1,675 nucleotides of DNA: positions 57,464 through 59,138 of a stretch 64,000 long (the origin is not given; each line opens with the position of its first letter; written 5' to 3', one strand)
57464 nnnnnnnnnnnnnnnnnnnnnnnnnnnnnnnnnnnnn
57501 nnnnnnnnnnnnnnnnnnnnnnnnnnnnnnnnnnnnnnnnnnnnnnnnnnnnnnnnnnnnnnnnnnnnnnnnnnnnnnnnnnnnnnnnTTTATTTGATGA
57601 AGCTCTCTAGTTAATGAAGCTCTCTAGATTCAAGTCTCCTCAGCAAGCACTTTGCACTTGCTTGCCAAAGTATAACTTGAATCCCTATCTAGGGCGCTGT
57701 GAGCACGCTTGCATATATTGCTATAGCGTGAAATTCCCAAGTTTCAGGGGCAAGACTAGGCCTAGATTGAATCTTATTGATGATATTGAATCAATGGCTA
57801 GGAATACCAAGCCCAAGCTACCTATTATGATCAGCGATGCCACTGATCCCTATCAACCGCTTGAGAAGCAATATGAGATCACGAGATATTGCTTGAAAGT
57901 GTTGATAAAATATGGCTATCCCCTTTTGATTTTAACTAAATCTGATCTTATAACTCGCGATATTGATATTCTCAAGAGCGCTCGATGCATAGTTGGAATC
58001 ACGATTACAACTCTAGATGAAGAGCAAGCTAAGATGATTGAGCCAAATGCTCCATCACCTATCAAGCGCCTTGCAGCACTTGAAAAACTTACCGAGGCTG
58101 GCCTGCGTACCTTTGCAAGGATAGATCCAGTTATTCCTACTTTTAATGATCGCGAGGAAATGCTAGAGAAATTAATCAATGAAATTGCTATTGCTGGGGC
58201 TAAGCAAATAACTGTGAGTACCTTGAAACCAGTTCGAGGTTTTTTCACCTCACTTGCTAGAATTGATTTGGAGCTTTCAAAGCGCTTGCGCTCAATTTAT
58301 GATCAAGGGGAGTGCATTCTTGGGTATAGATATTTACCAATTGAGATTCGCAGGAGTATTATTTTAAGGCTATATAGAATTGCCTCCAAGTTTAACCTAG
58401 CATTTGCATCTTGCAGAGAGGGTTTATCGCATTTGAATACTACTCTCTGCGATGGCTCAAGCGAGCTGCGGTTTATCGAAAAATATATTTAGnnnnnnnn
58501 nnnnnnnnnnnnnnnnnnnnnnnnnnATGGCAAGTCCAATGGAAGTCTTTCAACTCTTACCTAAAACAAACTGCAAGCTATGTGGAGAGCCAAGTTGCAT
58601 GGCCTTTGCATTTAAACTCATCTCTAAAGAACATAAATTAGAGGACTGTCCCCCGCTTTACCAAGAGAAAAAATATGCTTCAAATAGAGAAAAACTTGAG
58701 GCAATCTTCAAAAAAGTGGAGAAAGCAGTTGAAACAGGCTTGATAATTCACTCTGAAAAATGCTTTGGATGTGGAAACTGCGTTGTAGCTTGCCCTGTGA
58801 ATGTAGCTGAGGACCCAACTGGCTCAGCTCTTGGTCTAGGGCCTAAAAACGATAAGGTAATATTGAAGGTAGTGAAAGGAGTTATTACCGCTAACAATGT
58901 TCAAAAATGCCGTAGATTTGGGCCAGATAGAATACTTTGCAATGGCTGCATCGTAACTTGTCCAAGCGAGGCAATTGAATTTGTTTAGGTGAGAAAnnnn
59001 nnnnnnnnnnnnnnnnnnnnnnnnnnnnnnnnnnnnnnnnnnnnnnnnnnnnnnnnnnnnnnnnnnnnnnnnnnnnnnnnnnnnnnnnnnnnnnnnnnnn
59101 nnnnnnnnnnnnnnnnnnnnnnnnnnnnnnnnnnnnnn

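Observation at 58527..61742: Partial fwd-like cluster (fwdG-like, fwdB-like, fwdD) without fwdA/fwdC; FwdB homolog appears to have Tyr at the W/Mo-ligating Cys position; divergent AmrS-like radical SAM immediately downstream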

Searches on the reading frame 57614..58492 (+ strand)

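Call 3: search_protein_families(library=pfam, proteins=[window:57614-58492:+], max_evalue=0.01)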
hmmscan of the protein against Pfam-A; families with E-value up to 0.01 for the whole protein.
window:57614-58492:+ (292 aa): 2 families
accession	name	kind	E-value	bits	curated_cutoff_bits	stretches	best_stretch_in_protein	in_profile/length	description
PF04055.27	Radical_SAM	-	1.8e-13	51.4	29.5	1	27-186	5-165/166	Radical SAM superfamily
PF08902.16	DUF1848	-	1.3e-07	32.1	30.5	1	116-271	64-203/262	Domain of unknown function (DUF1848)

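Call 4: search_protein_families(library=ncbifam, proteins=[window:57614-58492:+], max_evalue=0.01)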
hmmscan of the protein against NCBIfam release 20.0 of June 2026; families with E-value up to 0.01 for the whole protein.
window:57614-58492:+ (292 aa): 4 families
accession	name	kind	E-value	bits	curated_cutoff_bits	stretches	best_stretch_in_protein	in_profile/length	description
NF033668.1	rSAM_PA0069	hypoth_equivalog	1.6e-39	135.9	360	1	19-201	58-251/348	PA0069 family radical SAM protein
NF038135.1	rSAM_Rv2578c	equivalog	4.8e-32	111.3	430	1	19-234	61-294/317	Rv2578c family radical SAM protein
NF038136.1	rSAM_Rv_intein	exception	6e-30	104.6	700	1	64-234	373-551/574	intein-containing Rv2578c family radical SAM protein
TIGR04470.1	rSAM_mob_pairB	equivalog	4.6e-29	101.7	410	1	19-191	19-193/285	radical SAM mobile pair protein B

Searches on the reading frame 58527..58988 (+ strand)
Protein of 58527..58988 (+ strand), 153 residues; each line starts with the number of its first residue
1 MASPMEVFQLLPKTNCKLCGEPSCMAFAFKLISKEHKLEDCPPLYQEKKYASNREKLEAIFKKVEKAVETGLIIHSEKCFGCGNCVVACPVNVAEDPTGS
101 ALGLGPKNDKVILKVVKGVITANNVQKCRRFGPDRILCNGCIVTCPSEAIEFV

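Call 3: search_protein_families(library=pfam, proteins=[window:58527-58988:+], max_evalue=0.01)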
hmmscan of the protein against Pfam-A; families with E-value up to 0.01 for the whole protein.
window:58527-58988:+ (153 aa): 11 families
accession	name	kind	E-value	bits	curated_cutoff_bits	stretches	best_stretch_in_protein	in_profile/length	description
PF04060.18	FeS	-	1.1e-14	54.3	23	1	11-43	1-33/33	Putative Fe-S cluster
PF13183.11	Fer4_8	-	1.8e-07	32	27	2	15-93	4-68/68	4Fe-4S dicluster domain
PF00037.32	Fer4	-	2.1e-07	30.9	21.1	1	73-93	2-22/24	4Fe-4S binding domain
PF12838.12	Fer4_7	-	5.5e-07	30.4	27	1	28-93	12-52/52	4Fe-4S dicluster domain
PF13237.11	Fer4_10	-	2.8e-06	27.6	25.5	1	73-146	3-53/53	4Fe-4S dicluster domain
PF12797.12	Fer4_2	-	7.3e-06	26.1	24.5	1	73-91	4-22/22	4Fe-4S binding domain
PF25160.1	LdpA_Fe-S-bd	-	1e-05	25.7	27.6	1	73-93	22-42/49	LdpA Fe-S cluster-binding domain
PF14697.11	Fer4_21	-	2e-05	25.1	35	1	69-91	31-53/59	4Fe-4S dicluster domain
PF12837.12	Fer4_6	-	4.5e-05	23.6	25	1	77-93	7-23/24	4Fe-4S binding domain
PF12800.12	Fer4_4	-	0.00023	21.7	24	1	77-91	2-16/17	4Fe-4S binding domain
PF13187.11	Fer4_9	-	0.0046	17.4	27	0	78-150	1-52/52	4Fe-4S dicluster domain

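Call 4: search_protein_families(library=ncbifam, proteins=[window:58527-58988:+], max_evalue=0.01)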
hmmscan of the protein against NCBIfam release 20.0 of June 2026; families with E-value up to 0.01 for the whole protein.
window:58527-58988:+ (153 aa): 45 families (the best 25 are shown)
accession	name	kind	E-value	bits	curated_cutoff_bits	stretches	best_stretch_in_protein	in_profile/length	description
NF003195.0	PRK04165.1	equivalog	1.7e-18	66.7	306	1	2-69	3-65/450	acetyl-CoA decarbonylase/synthase complex subunit gamma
TIGR01944.1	rnfB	subfamily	8.2e-12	45.1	68.7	1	7-92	40-128/190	RnfABCDGE type electron transport complex subunit B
NF003475.0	PRK05113.1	equivalog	3.9e-10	39.9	203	1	8-92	41-128/190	electron transport complex subunit RsxB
NF005504.0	PRK07118.1-3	equivalog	2.9e-09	36.7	437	2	65-151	158-237/293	Fe-S cluster domain-containing protein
NF005415.0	PRK06991.1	equivalog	7e-09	35.7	281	1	9-92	13-100/284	electron transport complex subunit RsxB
NF005506.0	PRK07118.1-5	equivalog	5.6e-08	32.5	388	2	8-43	43-78/279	Fe-S cluster domain-containing protein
NF006446.0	PRK08764.1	equivalog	1e-07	31.9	220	1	9-93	14-102/139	Rnf electron transport complex subunit RnfB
NF005505.0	PRK07118.1-4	equivalog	2.5e-07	30.4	378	1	6-42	42-78/265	Fe-S cluster domain-containing protein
NF041836.1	rnfB_Methano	equivalog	5e-06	26.1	445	1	6-42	42-78/265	Rnf electron transport complex subunit RnfB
NF005503.0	PRK07118.1-2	equivalog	8.1e-06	25.3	252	1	73-151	163-230/292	RnfABCDGE type electron transport complex subunit B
NF038355.1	FDH3_beta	equivalog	2.5e-05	24.4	240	1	69-145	75-150/180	formate dehydrogenase FDH3 subunit beta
NF007658.0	PRK10330.1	equivalog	0.0001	21.9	260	1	72-124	5-55/181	electron transport protein HydN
NF041165.1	ZFX_Thplmales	equivalog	0.00023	21.5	280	1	73-151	63-141/144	zinc-containing ferredoxin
NF040770.1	hetero_SS_HdrA2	exception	0.00034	18.8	1100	1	43-93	254-304/777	CoB-CoM heterodisulfide reductase HdrA2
NF038196.1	ferrodoxin_EFR1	subfamily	0.00048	20.2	75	0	50-92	159-199/242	EFR1 family ferrodoxin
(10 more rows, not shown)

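Call 32: search_solved_structures(query=window:58527-58988:+, max_evalue=0.01, show_alignments=2)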
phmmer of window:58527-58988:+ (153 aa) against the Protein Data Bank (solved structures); distinct sequences matched with E-value up to 0.01: 34.
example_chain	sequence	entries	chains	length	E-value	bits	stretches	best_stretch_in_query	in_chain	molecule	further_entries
9sfi_U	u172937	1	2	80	2.8e-12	50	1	72-123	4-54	4Fe-4S binding protein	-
5t5i_G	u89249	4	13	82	3.8e-10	43.1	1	70-151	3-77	Tungsten formylmethanofuran dehydrogenase subunit fwdG | Tungsten formylmethanofuran dehydrogenase, subunit G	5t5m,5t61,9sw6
2h9a_A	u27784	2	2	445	1.2e-07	35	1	5-52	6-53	Carbon monoxide dehydrogenase corrinoid/iron-sulfur protein, gamma subunit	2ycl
4c1n_A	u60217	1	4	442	1.2e-07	35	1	5-52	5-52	CARBON MONOXIDE DEHYDROGENASE CORRINOID/IRON-SULFUR PROTEIN, GAMMA SUBUNIT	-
7bkb_L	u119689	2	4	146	2.4e-07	34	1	73-116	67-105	Formylmethanofuran dehydrogenase, subunit G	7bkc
9fzy_F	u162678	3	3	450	2.5e-07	33.9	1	5-48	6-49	Corrinoid iron-sulfur protein large subunit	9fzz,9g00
4djd_C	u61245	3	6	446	3.9e-07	33.3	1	4-54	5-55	Corrinoid/iron-sulfur protein large subunit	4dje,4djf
9sw6_H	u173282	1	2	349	1.2e-05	28.5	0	64-103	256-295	Tungsten formylmethanofuran dehydrogenase, subunit F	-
8ahx_B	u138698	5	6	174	1.6e-05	28.1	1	6-96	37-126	Ion-translocating oxidoreductase complex subunit B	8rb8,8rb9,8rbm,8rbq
9vap_B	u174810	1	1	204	0.00011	25.3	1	69-141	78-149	4Fe-4S dicluster domain-containing protein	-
9mqx_E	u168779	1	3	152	0.00023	24.3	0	69-92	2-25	Fe-S-cluster-containing hydrogenase subunit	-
7bkb_K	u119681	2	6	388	0.0018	21.4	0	64-150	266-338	Formylmethanofuran dehydrogenase, subunit F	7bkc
5t5i_F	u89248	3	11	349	0.002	21.2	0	64-97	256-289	Tungsten formylmethanofuran dehydrogenase subunit fwdF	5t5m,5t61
6x1o_B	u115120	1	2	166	0.0036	20.4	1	70-100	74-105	Oxidoreductase, Fe-S subunit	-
8e9g_I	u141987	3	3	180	0.0041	20.2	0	76-93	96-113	NADH-quinone oxidoreductase subunit I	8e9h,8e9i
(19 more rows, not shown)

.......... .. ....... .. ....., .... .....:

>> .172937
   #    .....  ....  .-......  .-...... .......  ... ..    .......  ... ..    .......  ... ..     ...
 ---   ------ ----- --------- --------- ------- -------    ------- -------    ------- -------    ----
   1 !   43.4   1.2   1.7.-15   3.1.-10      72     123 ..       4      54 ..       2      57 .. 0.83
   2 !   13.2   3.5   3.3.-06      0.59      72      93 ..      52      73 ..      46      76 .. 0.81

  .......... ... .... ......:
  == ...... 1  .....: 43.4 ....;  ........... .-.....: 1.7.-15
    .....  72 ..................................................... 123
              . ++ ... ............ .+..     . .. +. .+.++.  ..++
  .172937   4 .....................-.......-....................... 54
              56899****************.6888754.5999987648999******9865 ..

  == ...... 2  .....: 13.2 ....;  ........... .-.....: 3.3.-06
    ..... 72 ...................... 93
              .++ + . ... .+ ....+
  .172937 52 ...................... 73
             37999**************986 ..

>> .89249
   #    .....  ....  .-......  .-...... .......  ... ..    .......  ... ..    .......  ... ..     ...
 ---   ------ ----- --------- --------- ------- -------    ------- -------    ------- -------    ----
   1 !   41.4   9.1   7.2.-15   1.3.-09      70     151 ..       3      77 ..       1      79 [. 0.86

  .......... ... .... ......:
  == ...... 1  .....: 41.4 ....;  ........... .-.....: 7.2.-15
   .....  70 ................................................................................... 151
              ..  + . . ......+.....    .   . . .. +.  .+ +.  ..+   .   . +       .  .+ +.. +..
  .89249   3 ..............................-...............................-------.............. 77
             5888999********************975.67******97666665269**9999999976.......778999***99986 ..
